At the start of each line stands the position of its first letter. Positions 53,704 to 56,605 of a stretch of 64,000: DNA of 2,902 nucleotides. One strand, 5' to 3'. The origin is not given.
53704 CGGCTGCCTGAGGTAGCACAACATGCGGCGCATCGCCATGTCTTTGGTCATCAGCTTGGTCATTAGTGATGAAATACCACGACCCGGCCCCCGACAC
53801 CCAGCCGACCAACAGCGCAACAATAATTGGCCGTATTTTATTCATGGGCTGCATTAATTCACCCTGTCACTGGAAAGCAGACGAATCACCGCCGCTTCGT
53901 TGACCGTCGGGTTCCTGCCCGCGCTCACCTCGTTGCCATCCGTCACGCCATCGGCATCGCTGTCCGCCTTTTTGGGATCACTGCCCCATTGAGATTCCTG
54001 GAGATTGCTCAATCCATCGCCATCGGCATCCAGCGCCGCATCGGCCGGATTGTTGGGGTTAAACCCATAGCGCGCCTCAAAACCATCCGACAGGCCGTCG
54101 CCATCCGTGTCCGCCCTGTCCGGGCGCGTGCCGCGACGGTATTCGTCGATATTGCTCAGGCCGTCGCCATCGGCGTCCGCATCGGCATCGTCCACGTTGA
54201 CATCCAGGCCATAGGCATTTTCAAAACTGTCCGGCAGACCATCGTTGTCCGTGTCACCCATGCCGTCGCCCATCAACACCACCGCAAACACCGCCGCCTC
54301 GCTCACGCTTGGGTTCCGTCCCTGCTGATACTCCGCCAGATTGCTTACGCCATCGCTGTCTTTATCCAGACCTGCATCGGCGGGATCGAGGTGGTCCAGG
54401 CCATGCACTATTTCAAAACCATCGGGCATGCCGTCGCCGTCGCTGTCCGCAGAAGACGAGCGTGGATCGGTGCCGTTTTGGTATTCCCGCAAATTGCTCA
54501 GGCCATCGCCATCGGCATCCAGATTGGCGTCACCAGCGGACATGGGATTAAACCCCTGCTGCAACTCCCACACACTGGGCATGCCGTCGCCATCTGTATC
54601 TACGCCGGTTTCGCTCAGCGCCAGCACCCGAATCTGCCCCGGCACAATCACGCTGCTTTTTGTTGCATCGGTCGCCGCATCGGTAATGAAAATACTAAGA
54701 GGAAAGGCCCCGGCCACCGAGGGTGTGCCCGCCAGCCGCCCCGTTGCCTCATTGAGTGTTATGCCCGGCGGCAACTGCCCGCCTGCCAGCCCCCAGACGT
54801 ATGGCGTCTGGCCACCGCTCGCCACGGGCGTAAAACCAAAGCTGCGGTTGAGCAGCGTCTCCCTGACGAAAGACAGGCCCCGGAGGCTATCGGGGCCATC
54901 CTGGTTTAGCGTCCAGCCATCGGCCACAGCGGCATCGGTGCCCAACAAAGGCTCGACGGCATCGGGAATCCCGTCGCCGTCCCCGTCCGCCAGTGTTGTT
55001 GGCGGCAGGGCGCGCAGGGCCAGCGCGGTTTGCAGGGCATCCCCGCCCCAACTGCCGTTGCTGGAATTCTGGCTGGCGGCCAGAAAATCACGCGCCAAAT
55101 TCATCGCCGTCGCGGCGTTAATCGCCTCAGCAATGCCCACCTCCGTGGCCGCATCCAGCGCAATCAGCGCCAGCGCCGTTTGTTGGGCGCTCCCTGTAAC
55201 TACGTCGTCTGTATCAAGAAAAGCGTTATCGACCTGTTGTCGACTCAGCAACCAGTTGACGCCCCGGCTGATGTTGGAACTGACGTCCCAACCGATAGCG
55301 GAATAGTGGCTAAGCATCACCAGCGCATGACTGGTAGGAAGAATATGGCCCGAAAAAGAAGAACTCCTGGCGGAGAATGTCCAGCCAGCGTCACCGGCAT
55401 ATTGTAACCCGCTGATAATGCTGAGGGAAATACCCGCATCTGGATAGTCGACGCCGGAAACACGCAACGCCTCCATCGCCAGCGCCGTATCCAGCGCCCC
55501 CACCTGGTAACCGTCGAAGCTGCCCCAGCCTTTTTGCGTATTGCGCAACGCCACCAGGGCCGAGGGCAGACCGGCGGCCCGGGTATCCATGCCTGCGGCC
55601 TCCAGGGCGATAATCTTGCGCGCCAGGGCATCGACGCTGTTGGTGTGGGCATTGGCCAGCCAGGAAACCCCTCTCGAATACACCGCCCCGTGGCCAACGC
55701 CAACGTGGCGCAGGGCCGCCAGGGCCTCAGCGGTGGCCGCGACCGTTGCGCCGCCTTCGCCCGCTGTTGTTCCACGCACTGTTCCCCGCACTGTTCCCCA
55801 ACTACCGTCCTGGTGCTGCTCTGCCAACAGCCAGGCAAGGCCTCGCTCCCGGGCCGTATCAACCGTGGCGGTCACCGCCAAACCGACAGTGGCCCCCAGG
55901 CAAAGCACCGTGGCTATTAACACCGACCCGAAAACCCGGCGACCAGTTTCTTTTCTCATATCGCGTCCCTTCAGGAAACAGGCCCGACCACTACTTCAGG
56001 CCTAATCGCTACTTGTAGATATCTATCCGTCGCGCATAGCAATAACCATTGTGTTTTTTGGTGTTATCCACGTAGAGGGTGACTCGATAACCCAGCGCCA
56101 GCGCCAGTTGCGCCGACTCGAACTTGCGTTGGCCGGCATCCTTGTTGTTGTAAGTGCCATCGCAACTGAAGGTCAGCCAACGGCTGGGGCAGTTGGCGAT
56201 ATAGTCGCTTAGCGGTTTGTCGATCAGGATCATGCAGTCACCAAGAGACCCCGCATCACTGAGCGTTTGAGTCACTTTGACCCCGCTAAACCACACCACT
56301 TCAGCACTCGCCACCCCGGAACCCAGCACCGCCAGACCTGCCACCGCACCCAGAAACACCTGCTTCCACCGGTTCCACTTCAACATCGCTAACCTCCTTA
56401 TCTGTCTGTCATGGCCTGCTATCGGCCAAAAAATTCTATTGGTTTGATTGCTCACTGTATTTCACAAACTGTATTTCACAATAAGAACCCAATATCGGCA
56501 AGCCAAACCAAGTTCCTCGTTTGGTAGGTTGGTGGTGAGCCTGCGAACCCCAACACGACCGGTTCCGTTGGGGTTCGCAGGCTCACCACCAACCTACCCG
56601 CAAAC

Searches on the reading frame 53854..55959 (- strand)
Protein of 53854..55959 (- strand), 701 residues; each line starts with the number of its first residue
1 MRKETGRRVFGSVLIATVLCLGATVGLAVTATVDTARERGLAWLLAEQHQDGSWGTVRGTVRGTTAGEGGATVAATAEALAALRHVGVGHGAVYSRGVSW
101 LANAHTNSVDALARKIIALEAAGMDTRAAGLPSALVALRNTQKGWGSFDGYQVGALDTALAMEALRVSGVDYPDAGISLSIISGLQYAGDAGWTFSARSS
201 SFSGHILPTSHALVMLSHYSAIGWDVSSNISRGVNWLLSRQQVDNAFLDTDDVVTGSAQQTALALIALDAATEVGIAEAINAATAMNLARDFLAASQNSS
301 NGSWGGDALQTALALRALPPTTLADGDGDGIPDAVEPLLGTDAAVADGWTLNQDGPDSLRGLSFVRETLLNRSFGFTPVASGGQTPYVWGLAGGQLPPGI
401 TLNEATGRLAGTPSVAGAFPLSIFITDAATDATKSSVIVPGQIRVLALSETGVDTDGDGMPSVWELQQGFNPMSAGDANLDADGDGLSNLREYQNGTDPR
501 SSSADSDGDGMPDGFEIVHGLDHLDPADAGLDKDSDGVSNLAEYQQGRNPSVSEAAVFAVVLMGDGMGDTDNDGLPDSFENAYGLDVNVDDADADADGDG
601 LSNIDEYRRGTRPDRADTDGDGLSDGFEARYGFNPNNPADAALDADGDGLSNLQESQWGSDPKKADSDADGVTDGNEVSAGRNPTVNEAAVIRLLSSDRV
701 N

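Call 9: search_protein_families(library=pfam, proteins=[window:53854-55959:-], max_evalue=1)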
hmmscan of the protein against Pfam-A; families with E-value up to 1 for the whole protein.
window:53854-55959:- (701 aa): 6 families
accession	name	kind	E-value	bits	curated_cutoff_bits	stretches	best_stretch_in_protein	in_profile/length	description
PF18884.5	TSP3_bac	-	5.8e-32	109.6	25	7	617-638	1-22/22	Bacterial TSP3 repeat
PF05345.18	He_PIG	-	2.2e-07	31.7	24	1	376-435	21-89/96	Putative Ig domain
PF13243.12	SQHop_cyclase_C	-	5.3e-07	29.4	26.1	2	18-105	191-278/319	Squalene-hopene cyclase C-terminal domain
PF07678.20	TED_complement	-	6.6e-05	22.6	22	2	209-298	95-191/312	A-macroglobulin TED domain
PF13249.12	SQHop_cyclase_N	-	0.016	14.9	26.2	1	35-89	45-90/291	Squalene-hopene cyclase N-terminal domain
PF03495.19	Binary_toxB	-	0.021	15.5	25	1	617-689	2-71/78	Clostridial binary toxin B/anthrax toxin PA Ca-binding domain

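Call 50: find_encoding_contigs(protein=window:53854-55959:-, flank=10000, max_places=3)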
Protein window:53854-55959:- (701 aa): 2 contigs read that carry it; 2 places shown.
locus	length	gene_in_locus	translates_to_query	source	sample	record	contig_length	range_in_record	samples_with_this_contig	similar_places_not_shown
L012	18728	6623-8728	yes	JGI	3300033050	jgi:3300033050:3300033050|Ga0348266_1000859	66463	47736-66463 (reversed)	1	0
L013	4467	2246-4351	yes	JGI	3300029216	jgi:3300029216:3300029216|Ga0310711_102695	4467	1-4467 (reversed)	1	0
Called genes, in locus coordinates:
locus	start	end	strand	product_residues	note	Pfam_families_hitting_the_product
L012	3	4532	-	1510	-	?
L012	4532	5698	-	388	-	-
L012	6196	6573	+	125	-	-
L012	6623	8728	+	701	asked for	PF13243:SQHop_cyclase_C (faint), PF05345:He_PIG, PF18884:TSP3_bac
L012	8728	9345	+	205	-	-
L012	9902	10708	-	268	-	PF01203:T2SSN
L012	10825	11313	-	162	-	PF04612:T2SSM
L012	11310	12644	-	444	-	PF05134:T2SSL, PF12693:GspL_C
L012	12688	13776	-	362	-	-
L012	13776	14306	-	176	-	PF11612:T2SSJ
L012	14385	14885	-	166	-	PF07963:N_methyl, PF02501:T2SSI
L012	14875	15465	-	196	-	PF07963:N_methyl (weak), PF12019:GspH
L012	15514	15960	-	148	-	PF07963:N_methyl, PF08334:T2SSG, PF22434:PilW_C (weak)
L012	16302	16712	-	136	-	PF04386:SspB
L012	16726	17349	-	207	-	PF02798:GST_N, PF13409:GST_N_2, PF13417:GST_N_3, PF00043:GST_C (weak)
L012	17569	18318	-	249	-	PF02167:Cytochrom_C1 (faint)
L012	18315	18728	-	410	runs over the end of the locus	PF00033:Cytochrome_B, PF13631:Cytochrom_B_N_2, PF00032:Cytochrom_B_C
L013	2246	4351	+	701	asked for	PF13243:SQHop_cyclase_C (faint), PF05345:He_PIG, PF18884:TSP3_bac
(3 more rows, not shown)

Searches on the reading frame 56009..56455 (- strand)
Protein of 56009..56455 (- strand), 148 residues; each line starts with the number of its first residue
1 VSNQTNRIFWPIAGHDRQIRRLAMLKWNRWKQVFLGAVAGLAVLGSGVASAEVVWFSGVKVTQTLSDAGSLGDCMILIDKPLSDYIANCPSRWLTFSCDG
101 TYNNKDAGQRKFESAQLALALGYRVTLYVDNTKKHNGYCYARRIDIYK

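Call 9: search_protein_families(library=pfam, proteins=[window:56009-56455:-], max_evalue=1)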
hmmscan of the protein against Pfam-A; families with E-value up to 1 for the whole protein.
window:56009-56455:- (148 aa): 0 families

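Call 67: search_protein_families(library=pfam, proteins=[window:56009-56455:-], max_evalue=0.1)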
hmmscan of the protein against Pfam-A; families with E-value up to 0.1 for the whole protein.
window:56009-56455:- (148 aa): 0 families

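Call 81: find_encoding_contigs(protein=window:56009-56386:-, flank=10000, max_places=10)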
Protein window:56009-56386:- (125 aa): 2 contigs read that carry it; 2 places shown.
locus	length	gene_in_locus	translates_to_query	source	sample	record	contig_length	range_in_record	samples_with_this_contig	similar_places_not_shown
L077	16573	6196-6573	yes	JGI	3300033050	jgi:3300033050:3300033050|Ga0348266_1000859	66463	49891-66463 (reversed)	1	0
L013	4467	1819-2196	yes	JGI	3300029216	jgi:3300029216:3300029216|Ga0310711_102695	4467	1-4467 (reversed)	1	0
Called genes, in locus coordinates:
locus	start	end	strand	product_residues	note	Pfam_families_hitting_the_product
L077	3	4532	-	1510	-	?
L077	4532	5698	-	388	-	-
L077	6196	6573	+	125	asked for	-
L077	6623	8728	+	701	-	PF13243:SQHop_cyclase_C (faint), PF05345:He_PIG, PF18884:TSP3_bac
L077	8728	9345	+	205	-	-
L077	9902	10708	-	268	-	PF01203:T2SSN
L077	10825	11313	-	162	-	PF04612:T2SSM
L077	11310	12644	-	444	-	PF05134:T2SSL, PF12693:GspL_C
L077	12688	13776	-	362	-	-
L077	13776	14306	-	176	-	PF11612:T2SSJ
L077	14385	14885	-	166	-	PF07963:N_methyl, PF02501:T2SSI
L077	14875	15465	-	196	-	PF07963:N_methyl (weak), PF12019:GspH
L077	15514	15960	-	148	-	PF07963:N_methyl, PF08334:T2SSG, PF22434:PilW_C (weak)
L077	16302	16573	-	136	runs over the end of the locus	PF04386:SspB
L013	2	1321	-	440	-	?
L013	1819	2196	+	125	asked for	-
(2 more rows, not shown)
